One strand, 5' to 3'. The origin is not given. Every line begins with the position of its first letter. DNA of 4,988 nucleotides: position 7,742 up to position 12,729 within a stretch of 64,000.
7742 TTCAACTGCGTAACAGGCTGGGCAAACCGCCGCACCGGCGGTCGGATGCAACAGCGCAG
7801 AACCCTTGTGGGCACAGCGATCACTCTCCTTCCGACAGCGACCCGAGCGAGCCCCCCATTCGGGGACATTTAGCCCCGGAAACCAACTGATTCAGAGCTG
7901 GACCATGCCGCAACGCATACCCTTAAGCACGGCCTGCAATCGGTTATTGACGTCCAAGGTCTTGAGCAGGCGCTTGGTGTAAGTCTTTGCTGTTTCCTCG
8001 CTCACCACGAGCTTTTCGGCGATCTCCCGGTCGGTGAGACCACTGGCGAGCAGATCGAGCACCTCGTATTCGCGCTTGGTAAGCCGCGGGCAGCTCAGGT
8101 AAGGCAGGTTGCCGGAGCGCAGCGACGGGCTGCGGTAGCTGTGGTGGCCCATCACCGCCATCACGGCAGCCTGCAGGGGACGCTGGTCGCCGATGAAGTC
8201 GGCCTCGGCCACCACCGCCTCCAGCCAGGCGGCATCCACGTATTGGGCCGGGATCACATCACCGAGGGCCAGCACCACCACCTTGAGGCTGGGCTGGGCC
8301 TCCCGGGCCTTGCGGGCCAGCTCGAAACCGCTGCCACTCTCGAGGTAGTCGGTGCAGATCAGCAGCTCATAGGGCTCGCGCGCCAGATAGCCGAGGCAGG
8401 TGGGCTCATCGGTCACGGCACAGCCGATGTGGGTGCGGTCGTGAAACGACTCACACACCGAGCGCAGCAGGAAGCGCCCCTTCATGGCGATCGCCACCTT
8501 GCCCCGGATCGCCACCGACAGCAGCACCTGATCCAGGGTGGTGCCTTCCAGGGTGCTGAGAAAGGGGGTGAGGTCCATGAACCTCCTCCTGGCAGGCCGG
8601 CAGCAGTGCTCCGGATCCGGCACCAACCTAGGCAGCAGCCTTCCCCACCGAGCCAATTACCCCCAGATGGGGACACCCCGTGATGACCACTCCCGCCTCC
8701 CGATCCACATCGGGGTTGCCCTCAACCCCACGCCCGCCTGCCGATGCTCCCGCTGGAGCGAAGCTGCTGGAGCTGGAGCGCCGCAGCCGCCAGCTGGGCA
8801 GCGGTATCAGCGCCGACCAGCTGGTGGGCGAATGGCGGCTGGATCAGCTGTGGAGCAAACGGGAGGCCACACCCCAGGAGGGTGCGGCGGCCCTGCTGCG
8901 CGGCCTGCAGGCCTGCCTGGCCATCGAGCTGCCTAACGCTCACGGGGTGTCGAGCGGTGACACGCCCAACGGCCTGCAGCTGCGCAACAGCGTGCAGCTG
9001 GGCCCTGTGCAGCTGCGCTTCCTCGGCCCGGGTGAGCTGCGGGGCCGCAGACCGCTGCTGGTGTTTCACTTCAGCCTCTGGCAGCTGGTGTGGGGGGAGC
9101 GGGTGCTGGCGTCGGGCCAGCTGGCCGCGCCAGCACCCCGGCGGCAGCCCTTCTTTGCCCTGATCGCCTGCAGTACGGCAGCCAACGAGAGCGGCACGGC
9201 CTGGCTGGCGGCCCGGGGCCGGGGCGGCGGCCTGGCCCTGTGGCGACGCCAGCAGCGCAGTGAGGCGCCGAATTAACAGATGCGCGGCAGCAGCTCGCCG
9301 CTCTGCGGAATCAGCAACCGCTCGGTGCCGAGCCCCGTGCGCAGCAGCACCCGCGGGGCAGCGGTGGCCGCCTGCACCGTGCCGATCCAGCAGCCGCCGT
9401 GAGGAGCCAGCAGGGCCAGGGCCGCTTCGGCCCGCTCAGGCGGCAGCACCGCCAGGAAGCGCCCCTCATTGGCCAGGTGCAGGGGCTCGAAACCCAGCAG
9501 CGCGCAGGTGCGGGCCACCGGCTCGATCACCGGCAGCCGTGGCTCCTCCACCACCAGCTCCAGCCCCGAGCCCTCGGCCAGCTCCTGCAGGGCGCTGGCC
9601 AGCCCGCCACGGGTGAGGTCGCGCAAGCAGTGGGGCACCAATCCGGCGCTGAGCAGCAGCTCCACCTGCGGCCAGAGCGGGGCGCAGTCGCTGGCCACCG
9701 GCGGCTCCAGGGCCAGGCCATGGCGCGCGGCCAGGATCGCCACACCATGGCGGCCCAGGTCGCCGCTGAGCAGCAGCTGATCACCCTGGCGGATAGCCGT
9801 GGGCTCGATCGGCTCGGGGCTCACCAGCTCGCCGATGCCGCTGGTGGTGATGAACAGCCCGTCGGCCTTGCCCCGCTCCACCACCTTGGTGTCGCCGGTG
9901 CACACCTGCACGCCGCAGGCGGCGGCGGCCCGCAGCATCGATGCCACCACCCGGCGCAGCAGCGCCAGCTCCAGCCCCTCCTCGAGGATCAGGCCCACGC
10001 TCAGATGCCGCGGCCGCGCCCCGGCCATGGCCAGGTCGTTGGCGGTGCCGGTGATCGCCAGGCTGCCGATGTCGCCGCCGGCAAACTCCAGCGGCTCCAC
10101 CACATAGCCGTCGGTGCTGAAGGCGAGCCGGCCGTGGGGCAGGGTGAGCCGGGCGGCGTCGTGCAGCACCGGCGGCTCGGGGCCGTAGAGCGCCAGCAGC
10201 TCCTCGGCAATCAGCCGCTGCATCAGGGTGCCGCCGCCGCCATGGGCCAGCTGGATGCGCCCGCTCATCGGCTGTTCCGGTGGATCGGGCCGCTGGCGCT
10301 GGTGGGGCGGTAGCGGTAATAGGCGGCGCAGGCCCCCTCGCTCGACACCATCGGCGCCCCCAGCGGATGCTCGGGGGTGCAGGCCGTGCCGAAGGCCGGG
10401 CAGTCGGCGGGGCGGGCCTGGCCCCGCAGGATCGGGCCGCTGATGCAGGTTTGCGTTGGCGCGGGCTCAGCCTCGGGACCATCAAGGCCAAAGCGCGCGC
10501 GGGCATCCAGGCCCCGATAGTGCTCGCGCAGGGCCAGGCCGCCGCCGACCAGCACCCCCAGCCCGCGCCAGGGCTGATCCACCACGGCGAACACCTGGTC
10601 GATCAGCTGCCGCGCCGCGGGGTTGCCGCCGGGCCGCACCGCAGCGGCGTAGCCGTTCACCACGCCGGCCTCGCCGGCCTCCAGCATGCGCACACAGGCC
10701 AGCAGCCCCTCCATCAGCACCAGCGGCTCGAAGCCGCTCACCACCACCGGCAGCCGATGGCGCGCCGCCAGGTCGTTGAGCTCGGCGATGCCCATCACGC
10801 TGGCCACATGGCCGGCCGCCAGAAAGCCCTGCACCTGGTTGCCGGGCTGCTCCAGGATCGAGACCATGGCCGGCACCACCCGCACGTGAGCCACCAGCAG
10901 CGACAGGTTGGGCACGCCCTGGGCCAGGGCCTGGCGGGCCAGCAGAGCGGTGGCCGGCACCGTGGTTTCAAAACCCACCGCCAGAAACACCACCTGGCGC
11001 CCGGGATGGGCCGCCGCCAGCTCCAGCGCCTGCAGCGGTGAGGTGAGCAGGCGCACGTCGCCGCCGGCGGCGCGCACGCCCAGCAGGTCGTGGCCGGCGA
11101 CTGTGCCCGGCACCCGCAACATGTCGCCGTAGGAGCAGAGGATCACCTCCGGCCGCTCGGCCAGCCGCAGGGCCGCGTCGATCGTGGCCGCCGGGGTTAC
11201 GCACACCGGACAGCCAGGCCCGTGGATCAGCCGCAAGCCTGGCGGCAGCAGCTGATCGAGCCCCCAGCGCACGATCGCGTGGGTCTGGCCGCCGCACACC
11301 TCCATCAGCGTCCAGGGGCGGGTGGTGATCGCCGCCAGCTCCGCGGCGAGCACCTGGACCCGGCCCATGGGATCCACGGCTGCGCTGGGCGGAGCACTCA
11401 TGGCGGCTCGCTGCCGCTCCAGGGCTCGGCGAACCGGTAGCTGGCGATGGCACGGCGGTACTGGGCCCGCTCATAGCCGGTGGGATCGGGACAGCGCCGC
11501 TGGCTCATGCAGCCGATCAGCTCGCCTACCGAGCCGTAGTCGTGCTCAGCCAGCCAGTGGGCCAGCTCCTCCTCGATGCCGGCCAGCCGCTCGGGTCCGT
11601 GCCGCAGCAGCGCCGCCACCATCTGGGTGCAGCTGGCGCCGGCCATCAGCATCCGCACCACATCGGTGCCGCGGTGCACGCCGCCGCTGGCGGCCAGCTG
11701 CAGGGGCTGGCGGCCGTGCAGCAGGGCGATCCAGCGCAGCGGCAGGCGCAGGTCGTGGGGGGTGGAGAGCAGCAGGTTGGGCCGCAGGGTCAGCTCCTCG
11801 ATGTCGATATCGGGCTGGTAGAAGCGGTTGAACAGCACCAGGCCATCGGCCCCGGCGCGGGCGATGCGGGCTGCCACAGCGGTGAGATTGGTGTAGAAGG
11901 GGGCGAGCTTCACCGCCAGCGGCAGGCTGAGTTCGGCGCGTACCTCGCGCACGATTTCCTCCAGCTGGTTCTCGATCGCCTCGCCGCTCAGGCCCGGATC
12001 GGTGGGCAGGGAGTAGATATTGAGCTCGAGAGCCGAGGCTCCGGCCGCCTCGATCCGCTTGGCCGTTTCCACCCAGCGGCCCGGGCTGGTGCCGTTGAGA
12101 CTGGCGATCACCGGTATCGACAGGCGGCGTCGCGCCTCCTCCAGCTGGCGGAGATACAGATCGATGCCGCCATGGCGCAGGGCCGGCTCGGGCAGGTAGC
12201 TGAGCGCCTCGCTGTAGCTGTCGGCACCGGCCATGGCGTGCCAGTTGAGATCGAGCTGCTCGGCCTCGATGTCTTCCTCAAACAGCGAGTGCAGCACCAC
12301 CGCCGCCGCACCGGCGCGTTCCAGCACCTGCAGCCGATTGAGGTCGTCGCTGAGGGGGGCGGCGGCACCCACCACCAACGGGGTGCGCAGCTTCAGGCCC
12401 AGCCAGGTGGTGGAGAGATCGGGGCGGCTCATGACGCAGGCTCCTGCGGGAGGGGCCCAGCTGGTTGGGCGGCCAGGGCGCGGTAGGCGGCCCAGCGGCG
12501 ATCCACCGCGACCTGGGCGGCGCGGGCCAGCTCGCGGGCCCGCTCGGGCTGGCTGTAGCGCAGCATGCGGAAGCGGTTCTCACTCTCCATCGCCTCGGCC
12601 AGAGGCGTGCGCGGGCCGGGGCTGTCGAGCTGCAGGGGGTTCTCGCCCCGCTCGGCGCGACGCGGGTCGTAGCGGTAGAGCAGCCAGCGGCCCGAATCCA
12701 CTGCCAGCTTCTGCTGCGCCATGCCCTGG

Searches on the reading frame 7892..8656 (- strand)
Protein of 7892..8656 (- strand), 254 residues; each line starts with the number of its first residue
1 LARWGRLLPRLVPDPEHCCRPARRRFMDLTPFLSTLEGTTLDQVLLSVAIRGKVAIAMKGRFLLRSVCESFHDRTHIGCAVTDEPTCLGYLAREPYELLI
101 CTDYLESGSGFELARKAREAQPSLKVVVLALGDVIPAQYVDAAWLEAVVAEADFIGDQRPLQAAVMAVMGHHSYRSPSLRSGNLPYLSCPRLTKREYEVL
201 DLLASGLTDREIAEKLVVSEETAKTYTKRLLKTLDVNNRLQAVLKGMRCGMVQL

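Call 53: search_protein_families(library=pfam, proteins=[window:7892-8656:-], max_evalue=1)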
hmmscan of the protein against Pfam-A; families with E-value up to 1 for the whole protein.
window:7892-8656:- (254 aa): 9 families
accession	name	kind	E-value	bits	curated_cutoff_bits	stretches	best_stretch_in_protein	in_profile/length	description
PF00196.25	GerE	-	3e-14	52.8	23.5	1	192-244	3-55/57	Bacterial regulatory proteins, luxR family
PF08281.18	Sigma70_r4_2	-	0.0036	17.3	25.7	1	191-234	10-54/54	Sigma-70, region 4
PF14674.12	FANCI_S1-cap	-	0.033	14.5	28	1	28-58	16-46/53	FANCI solenoid 1 cap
PF13384.12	HTH_23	-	0.035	14.4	24.6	1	195-229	6-40/50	Homeodomain-like domain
PF10375.14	GRAB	-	0.047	13.9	26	1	184-207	16-39/49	GRAB domain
PF00072.30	Response_reg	-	0.049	14.3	30.2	1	65-130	15-77/111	Response regulator receiver domain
PF13412.12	HTH_24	-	0.093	12.8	21.9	1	205-232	16-43/48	Winged helix-turn-helix DNA-binding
PF13518.12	HTH_28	-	0.13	12.8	25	1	198-230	4-36/52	Helix-turn-helix domain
PF04545.22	Sigma70_r4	-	0.18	11.8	24.1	1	192-232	5-46/50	Sigma-70, region 4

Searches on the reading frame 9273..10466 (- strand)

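Call 53: search_protein_families(library=pfam, proteins=[window:9273-10466:-], max_evalue=1)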
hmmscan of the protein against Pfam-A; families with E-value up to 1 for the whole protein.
window:9273-10466:- (397 aa): 2 families
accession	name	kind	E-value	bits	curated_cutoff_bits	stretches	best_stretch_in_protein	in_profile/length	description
PF02769.27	AIRS_C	-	5.1e-24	85.6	23.1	1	226-367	1-148/156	AIR synthase related protein, C-terminal domain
PF00586.29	AIRS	-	4e-18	66.3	24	1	102-213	2-111/112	AIR synthase related protein, N-terminal domain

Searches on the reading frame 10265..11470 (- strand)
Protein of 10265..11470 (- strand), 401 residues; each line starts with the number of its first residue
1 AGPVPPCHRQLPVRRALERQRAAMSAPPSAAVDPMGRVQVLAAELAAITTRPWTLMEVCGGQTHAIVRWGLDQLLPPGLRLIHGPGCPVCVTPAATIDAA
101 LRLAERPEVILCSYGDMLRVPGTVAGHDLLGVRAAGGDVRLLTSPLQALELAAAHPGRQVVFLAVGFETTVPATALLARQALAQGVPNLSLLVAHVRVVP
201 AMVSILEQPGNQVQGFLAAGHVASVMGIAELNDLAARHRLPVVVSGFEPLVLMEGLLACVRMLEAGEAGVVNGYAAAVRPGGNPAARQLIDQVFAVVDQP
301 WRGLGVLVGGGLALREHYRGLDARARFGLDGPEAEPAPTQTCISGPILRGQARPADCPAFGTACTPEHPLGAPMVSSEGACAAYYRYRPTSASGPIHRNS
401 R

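Call 53: search_protein_families(library=pfam, proteins=[window:10265-11470:-], max_evalue=1)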
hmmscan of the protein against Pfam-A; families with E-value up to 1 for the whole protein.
window:10265-11470:- (401 aa): 2 families
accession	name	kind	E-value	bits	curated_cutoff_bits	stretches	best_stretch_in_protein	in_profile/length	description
PF01924.21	HypD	-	2.1e-131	438.7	25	1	41-388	6-351/351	Hydrogenase formation hypA family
PF14835.12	zf-RING_6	-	0.18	12.1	35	1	83-98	39-54/65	zf-RING of BARD1-type protein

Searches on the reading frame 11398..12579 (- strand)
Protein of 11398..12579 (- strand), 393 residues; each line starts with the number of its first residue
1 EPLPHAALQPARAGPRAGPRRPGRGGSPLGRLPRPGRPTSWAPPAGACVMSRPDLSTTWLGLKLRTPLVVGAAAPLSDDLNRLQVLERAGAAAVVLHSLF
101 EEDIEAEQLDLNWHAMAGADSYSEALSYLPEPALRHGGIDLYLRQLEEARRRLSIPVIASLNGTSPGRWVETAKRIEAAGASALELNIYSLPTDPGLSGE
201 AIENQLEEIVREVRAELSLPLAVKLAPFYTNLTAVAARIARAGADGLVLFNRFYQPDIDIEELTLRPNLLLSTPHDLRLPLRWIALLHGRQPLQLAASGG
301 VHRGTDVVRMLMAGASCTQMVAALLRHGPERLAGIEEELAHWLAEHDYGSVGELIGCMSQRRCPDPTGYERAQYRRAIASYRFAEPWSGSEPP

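Call 53: search_protein_families(library=pfam, proteins=[window:11398-12579:-], max_evalue=1)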
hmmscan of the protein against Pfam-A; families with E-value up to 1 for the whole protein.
window:11398-12579:- (393 aa): 7 families
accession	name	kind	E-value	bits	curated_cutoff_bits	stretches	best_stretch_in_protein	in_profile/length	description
PF01180.27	DHO_dh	-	6.2e-18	65.4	27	1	136-343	73-291/291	Dihydroorotate dehydrogenase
PF01070.24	FMN_dh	-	0.00019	21.1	24.9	1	293-319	274-300/350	FMN-dependent dehydrogenase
PF00023.36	Ank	-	0.083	13.7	21.1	1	288-317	1-28/33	Ankyrin repeat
PF02225.27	PA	-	0.1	13.2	23.9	0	84-100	44-60/95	PA domain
PF01207.24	Dus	-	0.14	11.6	20.4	0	202-313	110-205/311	Dihydrouridine synthase (Dus)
PF23878.1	TPR_ELP1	-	0.18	12.6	28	1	110-152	16-56/164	ELP1 TPR domain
PF03060.21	NMO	-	0.23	11.3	28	1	296-325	197-226/331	Nitronate monooxygenase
